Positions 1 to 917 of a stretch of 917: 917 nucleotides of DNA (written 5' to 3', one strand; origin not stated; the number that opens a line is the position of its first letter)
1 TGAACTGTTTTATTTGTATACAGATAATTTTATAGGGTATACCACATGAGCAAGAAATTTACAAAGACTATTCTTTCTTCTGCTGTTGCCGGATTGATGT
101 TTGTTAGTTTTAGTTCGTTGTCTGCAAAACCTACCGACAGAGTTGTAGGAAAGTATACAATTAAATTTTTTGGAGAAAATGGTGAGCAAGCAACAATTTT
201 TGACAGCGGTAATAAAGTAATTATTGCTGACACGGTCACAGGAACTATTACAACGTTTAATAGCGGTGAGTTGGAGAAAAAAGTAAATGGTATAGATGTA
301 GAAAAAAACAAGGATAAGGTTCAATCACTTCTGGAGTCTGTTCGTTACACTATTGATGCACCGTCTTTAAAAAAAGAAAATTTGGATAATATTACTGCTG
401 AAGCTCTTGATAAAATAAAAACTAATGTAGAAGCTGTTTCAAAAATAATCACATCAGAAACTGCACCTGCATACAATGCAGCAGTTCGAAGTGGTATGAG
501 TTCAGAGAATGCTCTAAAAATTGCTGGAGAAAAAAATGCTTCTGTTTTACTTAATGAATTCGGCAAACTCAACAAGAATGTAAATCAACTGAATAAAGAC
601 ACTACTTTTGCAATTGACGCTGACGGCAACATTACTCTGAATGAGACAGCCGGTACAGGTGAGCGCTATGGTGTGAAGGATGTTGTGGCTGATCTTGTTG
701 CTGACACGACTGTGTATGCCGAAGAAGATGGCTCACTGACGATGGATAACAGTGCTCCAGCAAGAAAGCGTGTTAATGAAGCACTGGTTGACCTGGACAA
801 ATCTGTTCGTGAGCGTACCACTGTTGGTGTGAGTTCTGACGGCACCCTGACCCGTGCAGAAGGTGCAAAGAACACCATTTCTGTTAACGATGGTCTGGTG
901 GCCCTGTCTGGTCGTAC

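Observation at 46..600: AT-rich N-terminal domain with a predicted helical segment and no recognisable family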

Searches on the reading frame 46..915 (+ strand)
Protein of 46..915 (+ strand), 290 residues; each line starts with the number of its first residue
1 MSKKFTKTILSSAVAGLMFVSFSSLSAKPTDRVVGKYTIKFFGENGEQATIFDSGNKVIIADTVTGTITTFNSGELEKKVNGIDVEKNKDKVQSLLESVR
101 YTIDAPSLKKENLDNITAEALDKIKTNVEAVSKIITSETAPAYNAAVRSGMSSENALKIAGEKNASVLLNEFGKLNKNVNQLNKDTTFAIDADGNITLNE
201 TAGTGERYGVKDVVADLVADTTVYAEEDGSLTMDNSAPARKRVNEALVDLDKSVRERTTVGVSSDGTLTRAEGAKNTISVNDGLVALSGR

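Call 6: search_protein_families(proteins=[window:46-915:+], library=ncbifam, max_evalue=1)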
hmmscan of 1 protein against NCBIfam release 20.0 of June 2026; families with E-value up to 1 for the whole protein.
window:46-915:+ (290 aa): 2 families
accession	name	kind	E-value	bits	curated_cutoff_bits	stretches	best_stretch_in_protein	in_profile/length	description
NF010748.0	PRK14150.1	equivalog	0.014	14.9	152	1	92-214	22-145/198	nucleotide exchange factor GrpE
NF047881.1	glyco_SdgB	exception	0.056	12.1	800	1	76-120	435-477/496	serine-aspartate repeat adhesin O-glycosyltransferase SdgB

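Call 10: profile_search(protein=window:46-915:+)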
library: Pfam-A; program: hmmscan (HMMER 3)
A. the first sequence (290 residues): domains with independent E <= 10: 2; with E <= 0.001: 0
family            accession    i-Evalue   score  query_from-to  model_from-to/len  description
NPV_P10           PF05531.17      0.072    14.0      84-142        12-72/75  Nucleopolyhedrovirus P10 protein
FliC              PF12445.13          6     7.6     127-235        41-125/127  Flagellin protein

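Call 13: search_solved_structures(query=window:46-915:+, max_evalue=10, show_alignments=3)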
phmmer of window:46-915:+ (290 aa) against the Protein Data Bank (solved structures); distinct sequences matched with E-value up to 10: 5.
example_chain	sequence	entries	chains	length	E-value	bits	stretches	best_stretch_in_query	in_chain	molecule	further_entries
2xqh_A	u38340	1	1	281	3.1e-11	46.5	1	223-290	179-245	IMMUNOGLOBULIN-BINDING PROTEIN EIBD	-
2iee_A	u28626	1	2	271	0.0033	20.2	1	64-172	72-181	Probable ABC transporter extracellular-binding protein yckB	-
6yfh_AA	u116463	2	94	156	0.15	14.8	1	157-253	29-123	coat protein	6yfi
2ckc_A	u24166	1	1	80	0.86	12.3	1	79-116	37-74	CHROMODOMAIN-HELICASE-DNA-BINDING PROTEIN 7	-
2v0e_A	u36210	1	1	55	1.1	12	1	79-114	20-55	CHROMODOMAIN-HELICASE-DNA-BINDING PROTEIN 7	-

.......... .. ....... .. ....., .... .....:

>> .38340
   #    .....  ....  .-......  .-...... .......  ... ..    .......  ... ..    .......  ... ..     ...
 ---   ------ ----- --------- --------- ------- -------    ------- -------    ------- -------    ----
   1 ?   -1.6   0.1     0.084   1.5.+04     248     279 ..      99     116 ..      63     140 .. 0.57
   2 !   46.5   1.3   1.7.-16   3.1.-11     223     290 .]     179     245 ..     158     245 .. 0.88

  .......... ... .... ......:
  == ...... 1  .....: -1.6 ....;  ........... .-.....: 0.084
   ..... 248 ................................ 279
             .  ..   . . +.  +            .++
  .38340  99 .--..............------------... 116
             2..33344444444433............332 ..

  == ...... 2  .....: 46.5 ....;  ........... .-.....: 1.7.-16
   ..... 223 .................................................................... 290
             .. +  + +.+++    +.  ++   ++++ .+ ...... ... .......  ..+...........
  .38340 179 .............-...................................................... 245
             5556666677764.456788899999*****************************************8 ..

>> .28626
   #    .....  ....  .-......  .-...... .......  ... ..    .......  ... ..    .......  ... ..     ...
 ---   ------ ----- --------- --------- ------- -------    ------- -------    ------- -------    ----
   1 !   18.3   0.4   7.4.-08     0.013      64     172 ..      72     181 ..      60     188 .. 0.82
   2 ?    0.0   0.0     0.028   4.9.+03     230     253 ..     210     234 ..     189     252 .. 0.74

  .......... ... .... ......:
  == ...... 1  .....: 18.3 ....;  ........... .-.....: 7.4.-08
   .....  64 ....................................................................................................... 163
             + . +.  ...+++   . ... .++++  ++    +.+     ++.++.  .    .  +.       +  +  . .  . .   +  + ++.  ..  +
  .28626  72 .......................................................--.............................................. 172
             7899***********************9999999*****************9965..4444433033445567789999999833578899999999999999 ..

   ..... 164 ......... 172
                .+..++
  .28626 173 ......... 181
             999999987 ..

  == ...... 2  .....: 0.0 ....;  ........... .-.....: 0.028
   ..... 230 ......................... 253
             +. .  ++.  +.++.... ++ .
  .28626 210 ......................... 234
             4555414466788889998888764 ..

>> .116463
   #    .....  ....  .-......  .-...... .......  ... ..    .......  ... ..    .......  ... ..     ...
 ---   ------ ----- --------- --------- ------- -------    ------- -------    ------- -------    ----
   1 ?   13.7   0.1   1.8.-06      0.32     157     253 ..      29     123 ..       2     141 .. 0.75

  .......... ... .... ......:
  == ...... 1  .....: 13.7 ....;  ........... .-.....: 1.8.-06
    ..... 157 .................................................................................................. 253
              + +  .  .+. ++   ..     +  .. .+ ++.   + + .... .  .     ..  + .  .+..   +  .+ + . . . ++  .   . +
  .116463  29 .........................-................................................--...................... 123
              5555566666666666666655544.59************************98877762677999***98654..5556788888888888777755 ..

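Call 15: search_dna_similar(query=window:46-915:+, collection=phages, mode=protein, max_rows=30)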
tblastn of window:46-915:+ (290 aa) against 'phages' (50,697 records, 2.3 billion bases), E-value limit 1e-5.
Records with a match: 13; places in all: 13; records where one place covers at least 80% of the query: 8.
Best place of each record, by identity: >=99% 1; 90-95% 1; 60-80% 7; <60% 4.
By first word of the organism name: Escherichia 9; Enterobacteria 3; Enterobacterial 1.
By host as written in the record: Escherichia coli C 4; Escherichia coli ECOR-9 4; Escherichia coli str. K-12 substr. MG1655 3; Escherichia coli O117:H7 strain 23169 1; Escherichia coli ECOR13 1.
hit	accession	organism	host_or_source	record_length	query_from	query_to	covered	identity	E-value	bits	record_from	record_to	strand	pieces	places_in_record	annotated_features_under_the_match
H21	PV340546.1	Escherichia phage PhiR5_2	Escherichia coli str. K-12 substr. ...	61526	1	290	100%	100.0%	5e-174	538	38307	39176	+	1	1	hypothetical protein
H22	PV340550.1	Escherichia phage PhiR12_2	Escherichia coli str. K-12 substr. ...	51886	1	258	89%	65.8%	6e-93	306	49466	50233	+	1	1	hypothetical protein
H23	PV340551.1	Escherichia phage PhiR12_2_star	Escherichia coli C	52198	1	258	89%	65.8%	6e-93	306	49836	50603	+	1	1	hypothetical protein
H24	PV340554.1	Escherichia phage PhiR12_5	Escherichia coli C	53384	1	258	89%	65.8%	6e-93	306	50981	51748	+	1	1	hypothetical protein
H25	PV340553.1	Escherichia phage PhiR12_4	Escherichia coli C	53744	1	258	89%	65.8%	6e-93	306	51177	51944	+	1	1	hypothetical protein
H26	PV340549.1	Escherichia phage PhiR12_1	Escherichia coli str. K-12 substr. ...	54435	1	258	89%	65.8%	6e-93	306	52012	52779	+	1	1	hypothetical protein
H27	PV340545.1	Escherichia phage PhiR5_1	Escherichia coli C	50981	1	258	89%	51.3%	8e-62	216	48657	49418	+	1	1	hypothetical protein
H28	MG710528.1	Escherichia phage GER2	Escherichia coli O117:H7 strain 23169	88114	1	258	89%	50.6%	6e-52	188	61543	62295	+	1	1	adhesin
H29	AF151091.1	Enterobacterial phage P-EibA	Escherichia coli ECOR-9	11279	254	290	13%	91.9%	8e-11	68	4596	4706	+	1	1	eibA: immunoglobulin-binding protein EibA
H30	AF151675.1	Enterobacteria phage P-EibD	Escherichia coli ECOR-9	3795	236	290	19%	58.2%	8e-9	62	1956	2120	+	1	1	eibD: immunoglobulin-binding protein EibD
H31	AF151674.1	Enterobacteria phage P-EibC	Escherichia coli ECOR-9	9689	236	290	19%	58.2%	8e-9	62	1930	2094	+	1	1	eibC: immunoglobulin-binding protein EibC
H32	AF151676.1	Enterobacteria phage P-EibE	Escherichia coli ECOR-9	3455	244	290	16%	66.7%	2e-7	57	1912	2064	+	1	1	eibE: immunoglobulin-binding protein EibE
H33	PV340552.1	Escherichia phage PhiR12_3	Escherichia coli ECOR13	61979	244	290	16%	66.7%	3e-7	57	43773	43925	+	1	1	hypothetical protein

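Call 16: get_annotated_region(hit=H21, flank=8000)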
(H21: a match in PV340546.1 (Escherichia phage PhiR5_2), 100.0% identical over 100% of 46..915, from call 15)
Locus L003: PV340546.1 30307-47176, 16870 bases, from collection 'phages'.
description: Escherichia phage PhiR5_2, complete genome.
organism: Escherichia phage PhiR5_2 (NCBI taxid 3416468)
taxonomy: Viruses
host: Escherichia coli str. K-12 substr. MG1655; source: -; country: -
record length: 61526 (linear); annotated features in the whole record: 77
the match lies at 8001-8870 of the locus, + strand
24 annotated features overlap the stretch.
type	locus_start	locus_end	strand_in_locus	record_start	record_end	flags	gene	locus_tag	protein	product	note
CDS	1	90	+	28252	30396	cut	-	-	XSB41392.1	hypothetical protein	DNA packaging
CDS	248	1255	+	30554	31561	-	-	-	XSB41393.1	hypothetical protein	FIG00643399: hypothetical protein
CDS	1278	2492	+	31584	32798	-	-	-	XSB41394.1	hypothetical protein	-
CDS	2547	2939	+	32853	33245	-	-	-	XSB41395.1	hypothetical protein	FIG00641463: hypothetical protein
CDS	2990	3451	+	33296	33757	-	-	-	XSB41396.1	hypothetical protein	FIG00638618: hypothetical protein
CDS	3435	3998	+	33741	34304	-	-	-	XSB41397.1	hypothetical protein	-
CDS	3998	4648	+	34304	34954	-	-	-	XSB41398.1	hypothetical protein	-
CDS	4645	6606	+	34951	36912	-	-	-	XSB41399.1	tail fiber protein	-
CDS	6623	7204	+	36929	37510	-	-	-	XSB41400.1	tail fiber assembly protein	Tail fiber assembly protein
CDS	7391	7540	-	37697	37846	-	-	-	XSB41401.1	hypothetical protein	-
CDS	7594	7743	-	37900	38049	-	-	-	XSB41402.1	hypothetical protein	-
CDS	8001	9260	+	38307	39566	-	-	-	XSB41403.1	hypothetical protein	-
CDS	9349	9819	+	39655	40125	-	-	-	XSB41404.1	hypothetical protein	-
CDS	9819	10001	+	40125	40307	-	-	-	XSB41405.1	hypothetical protein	ORF-60C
CDS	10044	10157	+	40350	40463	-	-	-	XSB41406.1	hypothetical protein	-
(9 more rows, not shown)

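Call 21: get_annotated_region(hit=H29, flank=5000)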
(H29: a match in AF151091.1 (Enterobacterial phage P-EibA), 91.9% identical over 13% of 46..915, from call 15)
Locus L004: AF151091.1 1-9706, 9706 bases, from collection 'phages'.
description: Prophage P-EibA J protein-like protein (J) gene, partial cds; and Lom (lom), ORF-401-like protein (orf-401), ORF-191A (orf-191A), immunoglobulin-binding protein EibA (eibA), ORF-156A ...
organism: Enterobacterial phage P-EibA (NCBI taxid 120167)
taxonomy: Viruses; Duplodnaviria; Heunggongvirae; Uroviricota; Caudoviricetes
host: Escherichia coli ECOR-9; source: -; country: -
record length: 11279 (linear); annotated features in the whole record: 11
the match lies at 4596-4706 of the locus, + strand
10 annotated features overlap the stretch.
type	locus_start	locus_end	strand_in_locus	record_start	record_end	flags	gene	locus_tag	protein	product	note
CDS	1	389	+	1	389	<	J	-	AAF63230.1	J protein-like protein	similar to bacteriophage lambda host specificity tail protein J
CDS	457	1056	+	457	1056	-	lom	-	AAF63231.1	Lom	similar to bacteriophage lambda outer membrane protein Lom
CDS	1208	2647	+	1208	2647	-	orf-401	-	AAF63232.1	ORF-401-like protein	similar to bacteriophage lambda ORF-401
CDS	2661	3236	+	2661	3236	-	orf-191A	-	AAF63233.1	ORF-191A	similar to Yersinia pestis hypothetical protein encoded by pMT1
stem_loop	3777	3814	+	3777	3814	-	-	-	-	-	-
CDS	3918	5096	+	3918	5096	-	eibA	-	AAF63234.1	immunoglobulin-binding protein EibA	cell surface protein; similar to Moraxella catarrhalis UspAII and Yersinia pestis YadA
stem_loop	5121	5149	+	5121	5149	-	-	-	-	-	-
CDS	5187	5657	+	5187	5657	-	orf-156A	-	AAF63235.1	ORF-156A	-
CDS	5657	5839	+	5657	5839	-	orf-60A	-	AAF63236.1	ORF-60A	-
CDS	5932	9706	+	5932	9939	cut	eaaA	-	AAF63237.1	EaaA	similar to autotransporter proteins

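Call 22: get_annotated_region(hit=H28, flank=5000)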
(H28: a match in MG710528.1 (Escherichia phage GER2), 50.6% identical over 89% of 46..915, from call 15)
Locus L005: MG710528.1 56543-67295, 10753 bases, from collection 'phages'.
description: Escherichia phage GER2, complete genome.
organism: Escherichia phage GER2 (NCBI taxid 2070178)
taxonomy: Viruses; Duplodnaviria; Heunggongvirae; Uroviricota; Caudoviricetes; Sepvirinae; Oslovirus
host: Escherichia coli O117:H7 strain 23169; source: United Kingdom; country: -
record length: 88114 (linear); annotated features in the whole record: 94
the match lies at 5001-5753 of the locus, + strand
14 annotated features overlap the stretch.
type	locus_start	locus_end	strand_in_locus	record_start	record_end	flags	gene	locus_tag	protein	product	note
CDS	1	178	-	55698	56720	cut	-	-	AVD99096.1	transposase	-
CDS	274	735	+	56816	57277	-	-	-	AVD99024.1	hypothetical protein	-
CDS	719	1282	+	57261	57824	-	-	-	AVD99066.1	hypothetical protein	-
CDS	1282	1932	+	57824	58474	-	-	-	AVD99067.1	hypothetical protein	-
CDS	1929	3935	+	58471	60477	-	-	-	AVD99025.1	putative tail fiber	-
CDS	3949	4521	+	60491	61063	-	-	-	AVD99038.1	tail fiber protein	-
CDS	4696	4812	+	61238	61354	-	-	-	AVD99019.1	hypothetical protein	-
CDS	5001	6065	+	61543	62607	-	-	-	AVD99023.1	adhesin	-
CDS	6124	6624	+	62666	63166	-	-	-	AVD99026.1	hypothetical protein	-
CDS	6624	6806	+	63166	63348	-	-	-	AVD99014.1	hypothetical protein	-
CDS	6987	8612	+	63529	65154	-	-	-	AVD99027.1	hypothetical protein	-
CDS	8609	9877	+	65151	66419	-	-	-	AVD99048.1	tail fiber protein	-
CDS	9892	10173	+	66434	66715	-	-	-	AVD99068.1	putative outer membrane protein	-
CDS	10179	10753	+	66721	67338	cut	-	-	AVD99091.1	hypothetical protein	-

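Call 25: profile_search(protein=L003:8001-9257:+)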
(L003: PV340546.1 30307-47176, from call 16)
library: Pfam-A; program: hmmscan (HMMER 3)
A. the first sequence (419 residues): domains with independent E <= 10: 7; with E <= 0.001: 1
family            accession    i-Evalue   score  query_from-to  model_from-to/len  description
YadA_anchor       PF03895.21      4e-16    59.3     361-419         1-60/60  YadA-like membrane anchor domain
NPV_P10           PF05531.17       0.11    13.4      84-142        12-72/75  Nucleopolyhedrovirus P10 protein
COG3_N            PF04136.21       0.38    11.1     305-348        23-66/147  Conserved oligomeric Golgi complex subunit 3, N-terminal
DUF7310           PF23991.1         0.4    11.6     265-307        20-65/83  Coiled-coil region of unknown function (DUF7310)
Translin          PF01997.21       0.45    10.9      84-151        12-80/205  Translin family
GrpE              PF01025.24        3.5     7.7     117-211        16-111/165  GrpE
NPV_P10           PF05531.17        9.6     7.2     294-342         9-53/75  Nucleopolyhedrovirus P10 protein

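Call 48: get_annotated_region(hit=H30, flank=3000)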
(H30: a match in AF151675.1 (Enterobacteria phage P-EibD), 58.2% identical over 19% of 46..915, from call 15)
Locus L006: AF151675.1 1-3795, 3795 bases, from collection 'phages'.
description: Bacteriophage P-EibD ORF-191D (orf-191D), immunoglobulin-binding protein EibD (eibD), ORF-156D (orf-156D), and ORF-60D (orf-60D) genes, complete cds; and L0124D-like protein (L0124D) gene, ...
organism: Enterobacteria phage P-EibD (NCBI taxid 120163)
taxonomy: Viruses; Duplodnaviria; Heunggongvirae; Uroviricota; Caudoviricetes
host: Escherichia coli ECOR-9; source: -; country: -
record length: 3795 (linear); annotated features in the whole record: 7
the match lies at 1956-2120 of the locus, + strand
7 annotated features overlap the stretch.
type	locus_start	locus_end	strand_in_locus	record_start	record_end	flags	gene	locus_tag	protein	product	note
CDS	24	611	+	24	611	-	orf-191D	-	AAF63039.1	ORF-191D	similar to Yersinia pestis hypothetical protein encoded by pMT1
stem_loop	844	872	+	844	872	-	-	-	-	-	-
CDS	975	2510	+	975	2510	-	eibD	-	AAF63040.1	immunoglobulin-binding protein EibD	cell surface protein; similar to Yersinia pestis YadA and Moraxella catarrhalis UspAII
stem_loop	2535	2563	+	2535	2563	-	-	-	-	-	-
CDS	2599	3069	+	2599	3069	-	orf-156D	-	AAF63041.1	ORF-156D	-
CDS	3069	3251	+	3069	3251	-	orf-60D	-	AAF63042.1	ORF-60D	-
CDS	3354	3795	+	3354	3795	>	L0124D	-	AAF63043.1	L0124D-like protein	similar to Bacteriophage 933W L0124 protein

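Call 49: get_annotated_region(hit=H32, flank=3000)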
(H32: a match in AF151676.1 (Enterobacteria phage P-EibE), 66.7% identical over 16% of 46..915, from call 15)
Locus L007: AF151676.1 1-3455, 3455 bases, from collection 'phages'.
description: Bacteriophage P-EibE ORF-191E (orf-191E), immunoglobulin-binding protein EibE (eibE), and ORF-156E (orf-156E) genes, complete cds.
organism: Enterobacteria phage P-EibE (NCBI taxid 120164)
taxonomy: Viruses; Duplodnaviria; Heunggongvirae; Uroviricota; Caudoviricetes
host: Escherichia coli ECOR-9; source: -; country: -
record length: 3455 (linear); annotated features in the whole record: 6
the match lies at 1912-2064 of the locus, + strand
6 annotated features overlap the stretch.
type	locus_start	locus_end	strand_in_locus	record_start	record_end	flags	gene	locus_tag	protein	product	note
CDS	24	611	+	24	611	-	orf-191E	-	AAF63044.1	ORF-191E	similar to Yersinia pestis hypothetical protein encoded by pMT1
stem_loop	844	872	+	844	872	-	-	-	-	-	-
CDS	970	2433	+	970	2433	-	eibE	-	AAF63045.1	immunoglobulin-binding protein EibE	cell surface protein; similar to Yersinia pestis YadA and Moraxella catarrhalis UspAII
stem_loop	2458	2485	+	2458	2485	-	-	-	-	-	-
CDS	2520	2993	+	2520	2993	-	orf-156E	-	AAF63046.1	ORF-156E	-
stem_loop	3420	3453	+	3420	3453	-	-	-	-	-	-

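Call 50: get_annotated_region(hit=H33, flank=3000)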
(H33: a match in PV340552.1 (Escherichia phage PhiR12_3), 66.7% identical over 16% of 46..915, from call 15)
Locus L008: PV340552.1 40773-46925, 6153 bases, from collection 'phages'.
description: Escherichia phage PhiR12_3, complete genome.
organism: Escherichia phage PhiR12_3 (NCBI taxid 3416474)
taxonomy: Viruses
host: Escherichia coli ECOR13; source: -; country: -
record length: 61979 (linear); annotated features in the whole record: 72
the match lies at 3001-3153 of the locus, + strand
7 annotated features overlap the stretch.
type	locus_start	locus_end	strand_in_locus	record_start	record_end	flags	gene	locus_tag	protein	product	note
CDS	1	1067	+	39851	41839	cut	-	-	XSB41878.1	tail fiber protein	-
CDS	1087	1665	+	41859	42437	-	-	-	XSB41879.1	hypothetical protein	tail fibers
CDS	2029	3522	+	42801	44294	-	-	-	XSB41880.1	hypothetical protein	putative adhesin/invasin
CDS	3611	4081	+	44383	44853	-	-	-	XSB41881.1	hypothetical protein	-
CDS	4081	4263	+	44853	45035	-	-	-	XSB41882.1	hypothetical protein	ORF-60C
CDS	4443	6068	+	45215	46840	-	-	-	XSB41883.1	hypothetical protein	FIG00640812: hypothetical protein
CDS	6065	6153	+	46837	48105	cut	-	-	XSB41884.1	hypothetical protein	tail fiber protein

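Call 63: search_protein_families(proteins=[L003:8001-9257:+, L003:9349-9816:+, L003:9819-9998:+, L003:6623-7201:+], library=phrogs, max_evalue=0.001)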
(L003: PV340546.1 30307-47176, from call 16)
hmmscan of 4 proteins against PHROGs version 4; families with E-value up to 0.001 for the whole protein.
L003:8001-9257:+ (419 aa): 5 families
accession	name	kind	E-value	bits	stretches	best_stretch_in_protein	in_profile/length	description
phrog_9547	-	unknown function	5e-184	613.4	1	1-419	1-413/413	-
phrog_10464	-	unknown function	3.7e-67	228.3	1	256-417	338-492/492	-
phrog_8062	-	unknown function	3.3e-37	129.5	1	173-419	23-209/209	-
phrog_17426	-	tail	5e-12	46.7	1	219-419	319-492/492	adhesin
phrog_26246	-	tail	1e-09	39.1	1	183-419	114-329/329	tail protein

L003:9349-9816:+ (156 aa): 2 families
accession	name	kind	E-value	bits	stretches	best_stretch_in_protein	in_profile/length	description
phrog_6585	-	unknown function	5.3e-99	329.7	1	1-156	1-156/156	-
phrog_2014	-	unknown function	1.9e-18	67.6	1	24-78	10-64/80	-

L003:9819-9998:+ (60 aa): 1 family
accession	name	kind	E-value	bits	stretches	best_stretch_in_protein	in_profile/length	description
phrog_9340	-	unknown function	9.6e-30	103.2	1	18-60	1-43/43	-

L003:6623-7201:+ (193 aa): 7 families
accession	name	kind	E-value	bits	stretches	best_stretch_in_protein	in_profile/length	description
phrog_1141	-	tail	1.1e-78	264.4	1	1-192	4-193/194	tail fiber protein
phrog_11571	-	tail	1.8e-69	235.1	1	61-192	91-222/223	tail fiber protein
phrog_7703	-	unknown function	8.4e-59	200.3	1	71-193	146-268/268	-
phrog_15942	-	unknown function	1.5e-32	112.7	1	124-190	1-67/70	-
phrog_1807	-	tail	8.3e-20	72.5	1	73-187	120-234/241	tail fiber protein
phrog_1795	-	tail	2.3e-17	64.1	1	2-110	8-118/358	tail fiber protein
phrog_2837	-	tail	6.9e-08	33.5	1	69-187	83-192/202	tail protein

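Call 95: search_protein_families(proteins=[L003:9349-9816:+, L003:9819-9998:+, L003:8001-9257:+], library=ncbifam, max_evalue=0.01)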
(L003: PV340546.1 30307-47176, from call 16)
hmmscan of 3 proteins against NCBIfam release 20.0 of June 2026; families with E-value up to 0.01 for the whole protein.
L003:9349-9816:+ (156 aa): 0 families

L003:9819-9998:+ (60 aa): 0 families

L003:8001-9257:+ (419 aa): 2 families
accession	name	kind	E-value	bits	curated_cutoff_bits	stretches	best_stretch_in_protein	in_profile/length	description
NF033478.1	YadA_autotrans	exception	9e-19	67.8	750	1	317-418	359-458/459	trimeric autotransporter adhesin YadA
NF033870.1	VOMP_auto_Cterm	subfamily_domain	0.0063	16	500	0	329-417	255-342/347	Vomp family autotransporter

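Call 96: profile_search(protein=L003:9349-9816:+)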
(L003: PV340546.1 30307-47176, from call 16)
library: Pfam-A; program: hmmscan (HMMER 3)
A. the first sequence (156 residues): domains with independent E <= 10: 0; with E <= 0.001: 0
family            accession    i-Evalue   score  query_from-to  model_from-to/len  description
(no Pfam family matches the first sequence, even at E <= 10)
